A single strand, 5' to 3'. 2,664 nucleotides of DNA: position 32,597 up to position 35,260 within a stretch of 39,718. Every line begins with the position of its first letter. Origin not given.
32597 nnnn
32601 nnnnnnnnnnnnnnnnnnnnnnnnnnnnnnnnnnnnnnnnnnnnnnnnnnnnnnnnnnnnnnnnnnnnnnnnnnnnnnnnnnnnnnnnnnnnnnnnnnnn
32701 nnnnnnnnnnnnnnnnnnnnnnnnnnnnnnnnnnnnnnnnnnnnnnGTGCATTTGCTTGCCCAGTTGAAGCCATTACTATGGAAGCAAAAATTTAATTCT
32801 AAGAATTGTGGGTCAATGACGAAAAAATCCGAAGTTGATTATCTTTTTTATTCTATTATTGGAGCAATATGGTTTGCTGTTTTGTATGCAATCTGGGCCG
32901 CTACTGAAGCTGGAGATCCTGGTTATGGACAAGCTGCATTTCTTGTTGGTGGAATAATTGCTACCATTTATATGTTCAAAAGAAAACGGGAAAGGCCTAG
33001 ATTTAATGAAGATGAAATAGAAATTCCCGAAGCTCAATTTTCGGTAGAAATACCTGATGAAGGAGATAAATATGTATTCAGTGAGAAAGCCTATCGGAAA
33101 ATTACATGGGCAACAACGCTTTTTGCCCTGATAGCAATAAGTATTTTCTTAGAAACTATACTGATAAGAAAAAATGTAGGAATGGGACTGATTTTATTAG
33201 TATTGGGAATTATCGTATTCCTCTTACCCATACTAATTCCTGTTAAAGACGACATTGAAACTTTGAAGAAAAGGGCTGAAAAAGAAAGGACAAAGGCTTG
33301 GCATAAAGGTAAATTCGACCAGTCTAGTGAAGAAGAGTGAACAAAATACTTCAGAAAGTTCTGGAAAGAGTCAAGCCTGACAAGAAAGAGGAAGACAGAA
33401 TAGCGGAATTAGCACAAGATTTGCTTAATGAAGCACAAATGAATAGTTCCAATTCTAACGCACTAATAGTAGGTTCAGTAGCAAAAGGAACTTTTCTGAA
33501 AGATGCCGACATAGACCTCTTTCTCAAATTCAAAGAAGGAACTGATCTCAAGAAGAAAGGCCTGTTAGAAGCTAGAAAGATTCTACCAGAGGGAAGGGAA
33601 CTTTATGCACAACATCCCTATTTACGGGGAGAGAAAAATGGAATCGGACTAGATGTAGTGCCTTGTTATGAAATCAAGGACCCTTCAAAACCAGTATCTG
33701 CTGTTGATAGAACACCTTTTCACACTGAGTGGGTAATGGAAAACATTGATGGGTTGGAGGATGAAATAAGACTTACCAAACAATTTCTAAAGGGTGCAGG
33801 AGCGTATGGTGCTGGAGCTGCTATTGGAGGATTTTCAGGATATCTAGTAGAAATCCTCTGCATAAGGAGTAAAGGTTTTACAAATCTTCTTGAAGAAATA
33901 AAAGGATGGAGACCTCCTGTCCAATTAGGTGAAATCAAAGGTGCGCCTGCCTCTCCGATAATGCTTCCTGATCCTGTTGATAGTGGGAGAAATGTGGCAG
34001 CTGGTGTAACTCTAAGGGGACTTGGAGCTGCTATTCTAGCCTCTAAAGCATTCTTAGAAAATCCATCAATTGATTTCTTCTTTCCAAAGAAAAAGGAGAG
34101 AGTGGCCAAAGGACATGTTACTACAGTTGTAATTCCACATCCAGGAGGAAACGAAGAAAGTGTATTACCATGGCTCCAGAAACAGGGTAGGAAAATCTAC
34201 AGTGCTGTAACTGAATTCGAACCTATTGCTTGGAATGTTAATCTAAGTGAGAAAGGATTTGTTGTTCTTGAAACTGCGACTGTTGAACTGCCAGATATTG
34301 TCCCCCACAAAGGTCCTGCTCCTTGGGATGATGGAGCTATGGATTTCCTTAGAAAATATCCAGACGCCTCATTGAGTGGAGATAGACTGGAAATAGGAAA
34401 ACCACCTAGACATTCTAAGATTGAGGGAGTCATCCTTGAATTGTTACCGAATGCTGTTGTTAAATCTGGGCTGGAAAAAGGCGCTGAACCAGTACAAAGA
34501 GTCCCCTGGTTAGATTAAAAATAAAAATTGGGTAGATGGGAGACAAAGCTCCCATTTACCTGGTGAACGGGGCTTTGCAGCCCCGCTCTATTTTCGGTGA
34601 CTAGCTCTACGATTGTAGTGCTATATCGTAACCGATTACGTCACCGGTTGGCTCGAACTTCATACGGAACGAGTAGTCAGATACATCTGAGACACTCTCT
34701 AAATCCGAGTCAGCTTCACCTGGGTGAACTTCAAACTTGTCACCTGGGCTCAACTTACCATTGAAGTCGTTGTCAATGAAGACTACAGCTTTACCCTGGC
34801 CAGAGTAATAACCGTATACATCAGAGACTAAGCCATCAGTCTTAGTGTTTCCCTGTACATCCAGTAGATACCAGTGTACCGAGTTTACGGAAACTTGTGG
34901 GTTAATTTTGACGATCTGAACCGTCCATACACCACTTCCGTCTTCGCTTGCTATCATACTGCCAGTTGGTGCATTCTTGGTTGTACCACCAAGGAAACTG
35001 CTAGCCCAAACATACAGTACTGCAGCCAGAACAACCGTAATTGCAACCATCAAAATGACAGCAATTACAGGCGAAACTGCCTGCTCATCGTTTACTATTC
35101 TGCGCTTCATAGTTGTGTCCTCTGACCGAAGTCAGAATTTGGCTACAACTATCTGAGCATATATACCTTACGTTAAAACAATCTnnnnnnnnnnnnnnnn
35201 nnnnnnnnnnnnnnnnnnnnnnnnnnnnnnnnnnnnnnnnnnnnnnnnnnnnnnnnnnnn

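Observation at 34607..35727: Tandem paralogues sharing an identical head-domain block: one a true pilin, one a plain membrane anchor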

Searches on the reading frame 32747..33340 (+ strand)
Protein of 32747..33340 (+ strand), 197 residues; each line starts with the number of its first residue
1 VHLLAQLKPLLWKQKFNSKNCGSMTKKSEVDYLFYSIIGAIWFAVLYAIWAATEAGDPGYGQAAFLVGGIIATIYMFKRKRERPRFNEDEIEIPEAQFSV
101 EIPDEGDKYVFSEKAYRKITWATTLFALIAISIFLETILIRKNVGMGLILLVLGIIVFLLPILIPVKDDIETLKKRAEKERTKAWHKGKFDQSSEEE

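Call 7: search_protein_families(library=pfam, proteins=[window:32747-33340:+], max_evalue=0.1)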
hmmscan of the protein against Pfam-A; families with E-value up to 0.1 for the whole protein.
window:32747-33340:+ (197 aa): 7 families
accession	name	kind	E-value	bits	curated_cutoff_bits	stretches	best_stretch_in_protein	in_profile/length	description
PF04932.20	Wzy_C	-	0.0061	16.8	31.7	0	125-176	20-69/149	O-Antigen ligase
PF04973.17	NMN_transporter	-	0.0083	16.6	27.3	1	11-82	65-131/175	Nicotinamide mononucleotide transporter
PF10251.14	PEN-2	-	0.017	15.9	25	0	25-52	43-70/93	Presenilin enhancer-2 subunit of gamma secretase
PF07895.16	DUF1673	-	0.036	14.4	30.4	0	129-182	61-115/204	Protein of unknown function (DUF1673)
PF13829.11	DUF4191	-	0.048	13.5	30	0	109-161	15-64/219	Domain of unknown function (DUF4191)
PF10060.15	DUF2298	-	0.058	12.8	27.8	1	52-176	392-473/488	Uncharacterized membrane protein (DUF2298)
PF08592.16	Anthrone_oxy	-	0.066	13.8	27.3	0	124-184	13-82/106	Anthrone oxygenase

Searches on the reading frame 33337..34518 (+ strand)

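Call 7: search_protein_families(library=pfam, proteins=[window:33337-34518:+], max_evalue=0.1)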
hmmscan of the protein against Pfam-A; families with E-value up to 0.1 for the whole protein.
window:33337-34518:+ (393 aa): 6 families
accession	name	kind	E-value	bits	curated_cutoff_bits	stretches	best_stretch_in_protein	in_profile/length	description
PF09249.16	tRNA_NucTransf2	-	4.5e-30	104.6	27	1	142-249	1-113/113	tRNA nucleotidyltransferase, second domain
PF01909.29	NTP_transf_2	-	6.7e-12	46.1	21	1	34-129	9-93/93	Nucleotidyltransferase domain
PF22600.2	MTPAP-like_central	-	4.8e-06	27.2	27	1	3-72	3-71/139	Poly(A) RNA polymerase, mitochondrial-like, central palm domain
PF21133.2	CAA_C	-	0.00035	20.7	22.2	1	261-341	5-89/144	CCA-adding enzyme, C-terminal domain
PF18144.7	SMODS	-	0.00051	20.7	26.5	1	3-115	5-135/164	Second Messenger Oligonucleotide or Dinucleotide Synthetase domain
PF18765.7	Polbeta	-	0.0025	18.4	26.9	1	35-77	9-51/93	Polymerase beta, Nucleotidyltransferase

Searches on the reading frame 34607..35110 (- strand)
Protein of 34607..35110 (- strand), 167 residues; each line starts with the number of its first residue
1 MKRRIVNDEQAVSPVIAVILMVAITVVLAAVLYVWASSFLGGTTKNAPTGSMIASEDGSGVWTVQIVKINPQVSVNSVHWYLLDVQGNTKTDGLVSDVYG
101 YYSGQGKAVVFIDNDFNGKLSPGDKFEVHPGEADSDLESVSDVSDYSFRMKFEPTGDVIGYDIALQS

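Call 7: search_protein_families(library=pfam, proteins=[window:34607-35110:-], max_evalue=0.1)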
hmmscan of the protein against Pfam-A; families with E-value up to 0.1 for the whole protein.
window:34607-35110:- (167 aa): 2 families
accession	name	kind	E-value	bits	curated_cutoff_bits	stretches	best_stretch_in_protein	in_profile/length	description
PF07790.16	Pilin_N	-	6.4e-10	40.2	25.2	1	10-58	1-51/78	Archaeal Type IV pilin, N-terminal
PF13687.11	DUF4153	-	0.056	13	27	1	11-64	170-224/373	Domain of unknown function (DUF4153)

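Call 8: search_protein_families(library=ncbifam, proteins=[window:34607-35110:-], max_evalue=0.1)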
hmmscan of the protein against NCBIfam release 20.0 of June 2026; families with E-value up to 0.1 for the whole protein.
window:34607-35110:- (167 aa): 2 families
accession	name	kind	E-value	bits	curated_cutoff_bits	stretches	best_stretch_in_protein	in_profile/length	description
TIGR02537.2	arch_flag_Nterm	domain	5.4e-13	48.2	20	1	8-38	1-31/33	archaellin/type IV pilin N-terminal domain-containing protein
NF046073.1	UpsA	equivalog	3.9e-06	27.1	130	1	10-49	2-41/136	pilin subunit UpsA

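Call 9: find_encoding_contigs(protein=window:34607-35110:-, flank=6000, max_places=10)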
Protein window:34607-35110:- (167 aa): 23 contigs read that carry it; 10 places shown.
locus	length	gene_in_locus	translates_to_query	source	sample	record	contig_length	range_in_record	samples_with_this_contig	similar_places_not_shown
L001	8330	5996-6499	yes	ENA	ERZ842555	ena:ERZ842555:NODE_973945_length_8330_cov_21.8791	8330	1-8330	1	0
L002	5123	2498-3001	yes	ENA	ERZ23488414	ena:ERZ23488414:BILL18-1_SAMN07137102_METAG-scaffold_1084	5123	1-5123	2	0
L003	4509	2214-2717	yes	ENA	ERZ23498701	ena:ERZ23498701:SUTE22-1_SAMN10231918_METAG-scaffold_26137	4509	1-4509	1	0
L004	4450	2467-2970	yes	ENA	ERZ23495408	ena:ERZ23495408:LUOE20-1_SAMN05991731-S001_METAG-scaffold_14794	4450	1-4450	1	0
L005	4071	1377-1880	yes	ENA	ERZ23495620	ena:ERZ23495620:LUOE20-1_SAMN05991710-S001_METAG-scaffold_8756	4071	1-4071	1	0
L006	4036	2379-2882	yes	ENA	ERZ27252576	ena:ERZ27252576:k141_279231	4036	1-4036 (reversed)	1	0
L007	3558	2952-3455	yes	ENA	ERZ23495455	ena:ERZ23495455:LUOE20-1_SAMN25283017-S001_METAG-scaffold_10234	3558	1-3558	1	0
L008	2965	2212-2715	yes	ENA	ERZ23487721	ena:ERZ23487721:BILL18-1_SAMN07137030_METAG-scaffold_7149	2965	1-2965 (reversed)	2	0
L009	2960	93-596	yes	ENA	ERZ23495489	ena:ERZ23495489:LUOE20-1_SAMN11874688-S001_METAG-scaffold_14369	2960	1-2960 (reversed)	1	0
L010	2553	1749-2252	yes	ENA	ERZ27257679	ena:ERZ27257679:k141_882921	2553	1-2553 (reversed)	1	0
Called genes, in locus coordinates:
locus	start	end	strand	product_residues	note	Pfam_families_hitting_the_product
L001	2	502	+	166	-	?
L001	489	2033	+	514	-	PF02074:Peptidase_M32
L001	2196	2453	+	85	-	-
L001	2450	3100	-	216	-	PF00300:His_Phos_1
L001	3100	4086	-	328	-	PF07521:RMMBL (weak)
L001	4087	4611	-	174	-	-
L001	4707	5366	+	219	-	PF12840:HTH_20, PF01022:HTH_5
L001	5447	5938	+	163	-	-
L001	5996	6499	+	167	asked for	PF07790:Pilin_N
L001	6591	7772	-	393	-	PF22600:MTPAP-like_central (weak), PF01909:NTP_transf_2, PF09249:tRNA_NucTransf2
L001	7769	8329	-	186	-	?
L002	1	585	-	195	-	?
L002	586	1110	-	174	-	-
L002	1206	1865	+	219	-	PF12840:HTH_20, PF01022:HTH_5, PF12802:MarR_2 (faint)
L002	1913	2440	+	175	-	-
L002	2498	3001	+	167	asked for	PF07790:Pilin_N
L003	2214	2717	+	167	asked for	PF07790:Pilin_N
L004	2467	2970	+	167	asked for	PF07790:Pilin_N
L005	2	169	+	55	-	?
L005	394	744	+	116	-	-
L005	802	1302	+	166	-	PF07790:Pilin_N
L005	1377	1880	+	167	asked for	PF07790:Pilin_N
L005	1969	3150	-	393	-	PF22600:MTPAP-like_central (weak), PF01909:NTP_transf_2, PF09249:tRNA_NucTransf2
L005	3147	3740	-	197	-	-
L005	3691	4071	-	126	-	?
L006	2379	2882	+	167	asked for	PF07790:Pilin_N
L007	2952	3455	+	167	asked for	PF07790:Pilin_N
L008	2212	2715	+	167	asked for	PF07790:Pilin_N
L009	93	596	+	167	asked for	PF07790:Pilin_N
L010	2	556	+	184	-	?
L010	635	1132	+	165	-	-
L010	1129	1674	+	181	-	-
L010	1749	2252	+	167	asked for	PF07790:Pilin_N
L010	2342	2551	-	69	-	?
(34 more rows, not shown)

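Call 27: find_related_loci(query=A1, collection=genome_contigs, flank=6000)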
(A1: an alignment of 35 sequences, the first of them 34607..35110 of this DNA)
Query A1 (167 aa) in genome_contigs; peptide patterns used: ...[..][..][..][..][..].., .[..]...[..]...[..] (x = any residue, [..] = any of these).
79 stretches matched a pattern; 44 encode a relative of the query (tblastn E <= 1e-3); 41 distinct loci.
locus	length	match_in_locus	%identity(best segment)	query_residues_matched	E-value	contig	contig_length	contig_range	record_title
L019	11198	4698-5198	99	1-167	5e-108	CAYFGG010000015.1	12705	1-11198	MAG TPA_asm: uncultured archaeon isolate ERP001736_co1_10 genome assembly, contig: NODE_2640_length_12705_cov_38.574862,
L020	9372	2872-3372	99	1-167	4e-108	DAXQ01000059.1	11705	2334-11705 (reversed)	MAG TPA_asm: Euryarchaeota archaeon UBA136 UBA136_contig_2413, whole genome shotgun sequence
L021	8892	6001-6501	96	1-167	2e-106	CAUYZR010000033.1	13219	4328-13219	MAG: Candidatus Thalassarchaeaceae archaeon isolate CB11b_AW.22 genome assembly, contig: Ga0310124_10002283, whole genom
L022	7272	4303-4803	96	1-167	1e-106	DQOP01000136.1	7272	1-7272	MAG TPA_asm: Candidatus Poseidoniales archaeon isolate SZUA-1158 k95_118639, whole genome shotgun sequence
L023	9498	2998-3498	97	1-167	3e-106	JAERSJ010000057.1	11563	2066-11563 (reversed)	MAG: Methanobacteriota archaeon isolate BH3 c_000000003468, whole genome shotgun sequence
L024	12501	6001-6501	97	1-167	3e-106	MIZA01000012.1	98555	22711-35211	MAG: Marine Group III euryarchaeote CG-Epi1 CG-Epi1-C2, whole genome shotgun sequence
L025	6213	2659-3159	97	1-167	3e-106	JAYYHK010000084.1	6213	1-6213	MAG: Thermoplasmatota archaeon isolate DS_MAG13 DS_MAG13_0084, whole genome shotgun sequence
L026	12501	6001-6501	97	1-167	3e-106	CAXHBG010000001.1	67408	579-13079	MAG TPA_asm: uncultured Thermoplasmata archaeon isolate SRR12480310_binner13_Refined_4 genome assembly, contig: ERZ48744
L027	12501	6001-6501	97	1-167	3e-106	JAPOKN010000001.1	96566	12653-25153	MAG: Methanobacteriota archaeon isolate bin91 k141_1644972_length_96566_cov_44.4529, whole genome shotgun sequence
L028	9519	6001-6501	96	1-167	2e-105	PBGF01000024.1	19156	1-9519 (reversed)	MAG: Methanobacteriota archaeon isolate SP307 66187, whole genome shotgun sequence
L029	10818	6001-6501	96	1-167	3e-105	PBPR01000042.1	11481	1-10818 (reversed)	MAG: Methanobacteriota archaeon isolate RS352 41573, whole genome shotgun sequence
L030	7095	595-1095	96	1-167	3e-105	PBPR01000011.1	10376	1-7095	MAG: Methanobacteriota archaeon isolate RS352 7610, whole genome shotgun sequence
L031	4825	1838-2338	93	1-167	1e-103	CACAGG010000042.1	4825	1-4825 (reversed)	uncultured marine group III euryarchaeote isolate AG-343-J07 genome assembly, contig: AG-343-J07_NODE_42, whole genome s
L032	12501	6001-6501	91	1-167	8e-102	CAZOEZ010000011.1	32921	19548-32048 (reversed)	MAG TPA_asm: uncultured archaeon isolate SRP260945_co1_51 genome assembly, contig: NODE_1866_length_32921_cov_27.018408,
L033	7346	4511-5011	90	1-167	4e-101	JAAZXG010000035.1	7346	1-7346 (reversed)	MAG: Methanobacteriota archaeon isolate bin11p NODE_35_length_7346_cov_19.167741, whole genome shotgun sequence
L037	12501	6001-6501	89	1-167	6e-99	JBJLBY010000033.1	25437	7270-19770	MAG: Candidatus Poseidoniales archaeon isolate LRMED-003 MGIII-CG-Epi1-LRMED-003-C3838, whole genome shotgun sequence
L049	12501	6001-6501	89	1-167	4e-100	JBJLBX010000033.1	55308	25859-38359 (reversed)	MAG: Candidatus Poseidoniales archaeon isolate LRMED-002 MGIII-CG-Epi1-LRMED-002-C621, whole genome shotgun sequence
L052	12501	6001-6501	97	1-167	3e-106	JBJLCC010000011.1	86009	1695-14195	MAG: Candidatus Poseidoniales archaeon isolate LRMED-008 MGIII-CG-Epi1-LRMED-008-C1, whole genome shotgun sequence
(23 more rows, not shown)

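Call 34: predict_structure(alignment_id=A1)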
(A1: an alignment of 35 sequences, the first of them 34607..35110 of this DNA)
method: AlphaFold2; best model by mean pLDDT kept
length: 167 residues; sequences in the alignment: 35
mean_pLDDT: 82.8   pTM: 0.63
mean pLDDT of the five models: 82.8, 81.2, 79.7, 78.9, 76.6
residues with pLDDT >= 90: 46; 70-90: 98; 50-70: 22; < 50: 1
segments of 3 or more residues with pLDDT < 50: none
pLDDT, mean of each block of 10 residues (from residue 1): 56 78 89 72 67 87 91 89 90 87 81 87 90 84 90 88 84
secondary structure, 60 per line:
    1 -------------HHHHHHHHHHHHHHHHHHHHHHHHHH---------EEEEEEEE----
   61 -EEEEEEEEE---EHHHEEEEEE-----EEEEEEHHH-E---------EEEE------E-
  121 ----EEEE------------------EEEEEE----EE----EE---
elements in order: H14-39 E49-56 E62-70 E78-83 E89-94 E109-112 E125-128 E147-152

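Call 39: fold_search(model_id=the predicted structure, library=pdb)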
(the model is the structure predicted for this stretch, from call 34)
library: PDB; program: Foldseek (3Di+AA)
matches with E <= 10: 1880; with E <= 0.001: 1
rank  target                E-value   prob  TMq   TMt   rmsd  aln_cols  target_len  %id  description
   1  8rey_A                1.1e-06  1.00  0.47  0.55   6.0       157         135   26  Cuniculiplasma divulgatum filament (released 2025-01-01)
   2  1yc8_A                8.5e-03  0.95  0.33  0.44   6.1       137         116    9  cAbAn33- Y37V/E44G/R45L triple mutant (released 2005-06-14)
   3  1i1a_A                9.1e-03  0.99  0.33  0.23   5.0       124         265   13  CRYSTAL STRUCTURE OF THE NEONATAL FC RECEPTOR COMPLEXED WITH A HETERODIMERIC FC (released 2001-02-14)
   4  6r8x_B                9.1e-03  0.97  0.35  0.29   6.1       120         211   18  COAGULATION FACTOR XI CATALYTIC DOMAIN IN COMPLEX WITH FAB-PORTION OF MAA868 (released 2019-04-10)
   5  6tyl_H                1.2e-02  0.98  0.37  0.51   6.3       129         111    8  Crystal structure of mammalian Ric-8A:Galpha(i):nanobody complex (released 2020-03-11)
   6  7z50_B                1.2e-02  0.97  0.33  0.32   5.8       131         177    8  Structure of the highly diabetogenic 4.1-T cell receptor targeting a hybrid insulin peptide bound to I-Ag7. (released 2022-07-20)
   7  1frt_A                1.2e-02  0.97  0.33  0.23   6.3       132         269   14  CRYSTAL STRUCTURE OF THE COMPLEX OF RAT NEONATAL FC RECEPTOR WITH FC (released 1995-02-14)
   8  8bp6_B                1.2e-02  0.93  0.32  0.17   7.2       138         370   12  Structure of MHC-class I related molecule MR1 with bound M3Ade. (released 2023-11-29)
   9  7zmn_C                1.3e-02  0.92  0.33  0.42   8.3       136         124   10  Crystal structure of human RECQL5 helicase APO form in complex with engineered nanobody (Gluebody) G3-048 (released 2022-06-22)
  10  5anm_A                1.4e-02  0.95  0.35  0.29   5.9       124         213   15  Crystal structure of IgE Fc in complex with a neutralizing antibody (released 2015-09-30)
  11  7y7j_D                1.5e-02  0.96  0.36  0.47   5.9       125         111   12  SARS-CoV-2 S trimer in complex with 1F Fab (released 2023-02-22)
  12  8jh5_C                1.6e-02  0.97  0.38  0.50   6.6       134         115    7  Structure of the auxin exporter PIN1 in Arabidopsis thaliana in the Naproxen-bound state (released 2024-05-29)
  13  4p5k_B                1.7e-02  0.82  0.30  0.26   5.4       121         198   14  Structural Basis of Chronic Beryllium Disease: Bridging the Gap Between Allergy and Autoimmunity (released 2015-01-21)
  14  9gst_H                1.8e-02  0.97  0.39  0.50   5.3       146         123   11  LN02-ML85 Fab in complex with crosslinked DS-SOSIP HIV-1 Env trimer (released 2025-09-24)
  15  6xp6_B                1.9e-02  0.96  0.34  0.32   5.9       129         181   11  3C11-DQ2-glia-a2 complex (released 2021-07-28)
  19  8fk7_A                2.1e-02  0.97  0.38  0.43   6.6       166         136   14  Structure of the Pyrobaculum calidifontis flagellar-like archaeal type IV pilus (released 2023-06-28)
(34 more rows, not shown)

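Call 42: search_solved_structures(query=A1, max_evalue=1, show_alignments=1)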
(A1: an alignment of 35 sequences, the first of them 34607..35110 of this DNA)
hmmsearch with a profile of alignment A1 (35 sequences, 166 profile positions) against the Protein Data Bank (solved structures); distinct sequences matched with E-value up to 1: 4.
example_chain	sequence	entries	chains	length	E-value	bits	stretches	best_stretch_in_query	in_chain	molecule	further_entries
8gi2_A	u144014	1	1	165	8.6e-07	31.9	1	6-69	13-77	Natrinema pilin, PilA2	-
9myg_A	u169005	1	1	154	2.1e-06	30.7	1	7-69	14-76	Archaeal Type IV pilin N-terminal domain-containing protein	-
8fj5_A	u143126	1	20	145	6.4e-06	29.1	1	5-53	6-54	Pilin_N domain-containing protein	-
8rey_M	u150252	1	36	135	0.072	15.9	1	12-102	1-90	Flagellin-like protein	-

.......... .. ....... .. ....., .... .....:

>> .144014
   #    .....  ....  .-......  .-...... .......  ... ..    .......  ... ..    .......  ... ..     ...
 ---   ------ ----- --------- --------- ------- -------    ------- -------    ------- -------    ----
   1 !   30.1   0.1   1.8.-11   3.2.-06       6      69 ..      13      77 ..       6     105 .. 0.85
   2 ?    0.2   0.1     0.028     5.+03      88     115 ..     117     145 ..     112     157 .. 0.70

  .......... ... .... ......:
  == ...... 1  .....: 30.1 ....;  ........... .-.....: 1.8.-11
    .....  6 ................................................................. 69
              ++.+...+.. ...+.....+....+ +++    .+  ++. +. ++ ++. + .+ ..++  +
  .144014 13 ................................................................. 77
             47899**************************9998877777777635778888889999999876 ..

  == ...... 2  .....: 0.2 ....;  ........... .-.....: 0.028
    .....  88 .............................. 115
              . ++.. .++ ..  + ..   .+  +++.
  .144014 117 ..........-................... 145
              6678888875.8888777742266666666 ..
